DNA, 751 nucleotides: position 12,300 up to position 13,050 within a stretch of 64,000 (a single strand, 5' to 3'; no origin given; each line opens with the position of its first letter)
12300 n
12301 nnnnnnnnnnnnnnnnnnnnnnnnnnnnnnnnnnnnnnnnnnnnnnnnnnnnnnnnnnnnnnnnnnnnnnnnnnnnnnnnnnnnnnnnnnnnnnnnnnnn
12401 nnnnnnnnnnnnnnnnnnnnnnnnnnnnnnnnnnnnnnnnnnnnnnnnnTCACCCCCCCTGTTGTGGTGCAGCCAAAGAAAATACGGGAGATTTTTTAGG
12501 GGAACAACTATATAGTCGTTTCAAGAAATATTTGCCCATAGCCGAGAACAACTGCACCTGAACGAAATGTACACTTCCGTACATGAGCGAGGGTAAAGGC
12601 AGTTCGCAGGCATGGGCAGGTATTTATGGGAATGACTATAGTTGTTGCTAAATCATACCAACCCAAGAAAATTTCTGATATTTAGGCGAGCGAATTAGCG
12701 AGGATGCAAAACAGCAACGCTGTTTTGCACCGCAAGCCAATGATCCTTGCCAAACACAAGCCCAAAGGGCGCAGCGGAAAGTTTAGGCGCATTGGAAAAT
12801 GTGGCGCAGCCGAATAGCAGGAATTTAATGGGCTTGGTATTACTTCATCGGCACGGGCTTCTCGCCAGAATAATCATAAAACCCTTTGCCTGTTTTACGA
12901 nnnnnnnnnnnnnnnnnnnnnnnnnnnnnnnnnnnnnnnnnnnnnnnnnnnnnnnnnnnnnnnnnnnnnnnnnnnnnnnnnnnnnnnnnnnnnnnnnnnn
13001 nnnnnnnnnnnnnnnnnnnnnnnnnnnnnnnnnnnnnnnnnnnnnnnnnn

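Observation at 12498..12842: Interspersed mosaic repeat family (at least 5 copies in 64 kb) at gene 3-prime ends, carrying a conserved short ORF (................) with synonymous-type variation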

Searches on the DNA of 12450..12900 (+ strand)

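Call 84: search_rna_families(source=window, start=12450, end=12900, threshold=evalue, max_evalue=1)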
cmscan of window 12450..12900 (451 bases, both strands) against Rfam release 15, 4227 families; matches with E-value up to 1: 0.
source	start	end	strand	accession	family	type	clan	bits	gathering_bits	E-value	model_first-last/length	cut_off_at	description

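Call 85: search_dna_similar(query=window:12498-12845:+, collection=plasmids, mode=distant, max_evalue=0.01, max_rows=10)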
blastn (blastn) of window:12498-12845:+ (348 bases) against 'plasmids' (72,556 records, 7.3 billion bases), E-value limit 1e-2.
No match.

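Call 86: search_dna_similar(query=window:12498-12845:+, collection=phages, mode=distant, max_evalue=0.01, max_rows=10)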
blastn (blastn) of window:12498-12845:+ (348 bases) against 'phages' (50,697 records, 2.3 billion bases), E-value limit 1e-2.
No match.

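Call 88: build_rna_model(alignment_id=A5)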
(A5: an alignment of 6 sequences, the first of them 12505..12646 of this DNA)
Model R1 built from alignment A5 (6 sequences, 156 columns); structure: RNAalifold consensus.
model positions 142; base pairs 45; branch points 0; effective number of sequences 1.14; information 0.59 bits per position. Calibrated on 0.2 Mb of random sequence (short: E-values are rough).
structure used (alignment columns):
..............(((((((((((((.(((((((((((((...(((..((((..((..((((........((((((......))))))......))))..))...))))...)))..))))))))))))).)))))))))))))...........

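Call 89: search_with_rna_model(model_id=R1, sources=[window, L006, L009, L010, L035, L038, L039, L040, L041, L042, L043, L044, L047, L048, L051, L052, L053, L054, L055, L056, L057, L058], max_evalue=5)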
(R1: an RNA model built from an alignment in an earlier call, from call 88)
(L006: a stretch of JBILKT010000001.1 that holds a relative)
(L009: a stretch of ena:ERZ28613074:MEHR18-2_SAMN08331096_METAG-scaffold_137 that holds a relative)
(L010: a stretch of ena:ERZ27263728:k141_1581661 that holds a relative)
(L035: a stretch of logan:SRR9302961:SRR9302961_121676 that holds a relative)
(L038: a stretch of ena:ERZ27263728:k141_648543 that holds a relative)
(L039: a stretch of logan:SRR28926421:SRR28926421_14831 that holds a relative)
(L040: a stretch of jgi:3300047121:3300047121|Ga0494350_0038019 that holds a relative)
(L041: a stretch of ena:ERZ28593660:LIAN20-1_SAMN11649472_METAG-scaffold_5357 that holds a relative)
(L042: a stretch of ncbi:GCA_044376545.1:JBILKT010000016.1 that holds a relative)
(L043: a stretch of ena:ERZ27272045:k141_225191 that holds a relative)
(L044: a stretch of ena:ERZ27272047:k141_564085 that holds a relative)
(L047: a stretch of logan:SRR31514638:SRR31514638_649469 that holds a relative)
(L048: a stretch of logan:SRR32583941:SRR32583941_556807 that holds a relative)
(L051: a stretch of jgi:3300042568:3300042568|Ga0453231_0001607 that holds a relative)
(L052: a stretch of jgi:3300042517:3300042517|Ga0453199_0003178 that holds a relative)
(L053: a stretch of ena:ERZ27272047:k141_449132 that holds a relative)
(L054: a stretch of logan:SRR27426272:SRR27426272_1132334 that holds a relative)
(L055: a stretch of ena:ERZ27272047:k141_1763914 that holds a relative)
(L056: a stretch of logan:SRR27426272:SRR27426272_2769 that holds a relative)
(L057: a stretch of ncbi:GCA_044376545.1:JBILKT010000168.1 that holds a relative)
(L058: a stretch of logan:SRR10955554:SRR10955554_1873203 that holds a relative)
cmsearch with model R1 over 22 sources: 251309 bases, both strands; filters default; matches with E-value up to 5: 19.
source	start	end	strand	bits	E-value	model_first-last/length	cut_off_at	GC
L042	471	612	-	165.5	2.7e-36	1-142/142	no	0.41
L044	1636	1777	-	165.5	2.7e-36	1-142/142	no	0.41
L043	74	215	-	157.8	1.8e-34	1-142/142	no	0.42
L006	1836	1977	+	155.2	7.5e-34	1-142/142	no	0.44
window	12505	12646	+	146.3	9.4e-32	1-142/142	no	0.44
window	32493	32635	+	139.9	3.2e-30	1-142/142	no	0.41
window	56094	56167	+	51.2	3.2e-09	35-109/142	no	0.47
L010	16604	16677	-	51.2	3.2e-09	35-109/142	no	0.47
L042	471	612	+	48.1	1.7e-08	1-142/142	no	0.41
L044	1636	1777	+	48.1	1.7e-08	1-142/142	no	0.41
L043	74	215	+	41.8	5.2e-07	1-142/142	no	0.42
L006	1836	1977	-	35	2.2e-05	1-142/142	no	0.44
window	51549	51704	-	33.9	3.9e-05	1-142/142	no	0.44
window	32493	32635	-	27.3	0.0015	1-142/142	no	0.41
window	12505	12646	-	25.2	0.0045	1-142/142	no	0.44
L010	13127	13243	+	25.2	0.0047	1-142/142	no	0.4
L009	11563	11690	-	14.7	1.4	1-142/142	no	0.45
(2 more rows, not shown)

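Call 104: search_dna_similar(query=window:12498-12845:+, collection=ecoli_genomes, mode=distant, max_evalue=0.01, max_rows=5)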
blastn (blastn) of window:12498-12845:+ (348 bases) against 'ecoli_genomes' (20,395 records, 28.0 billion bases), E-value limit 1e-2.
No match.
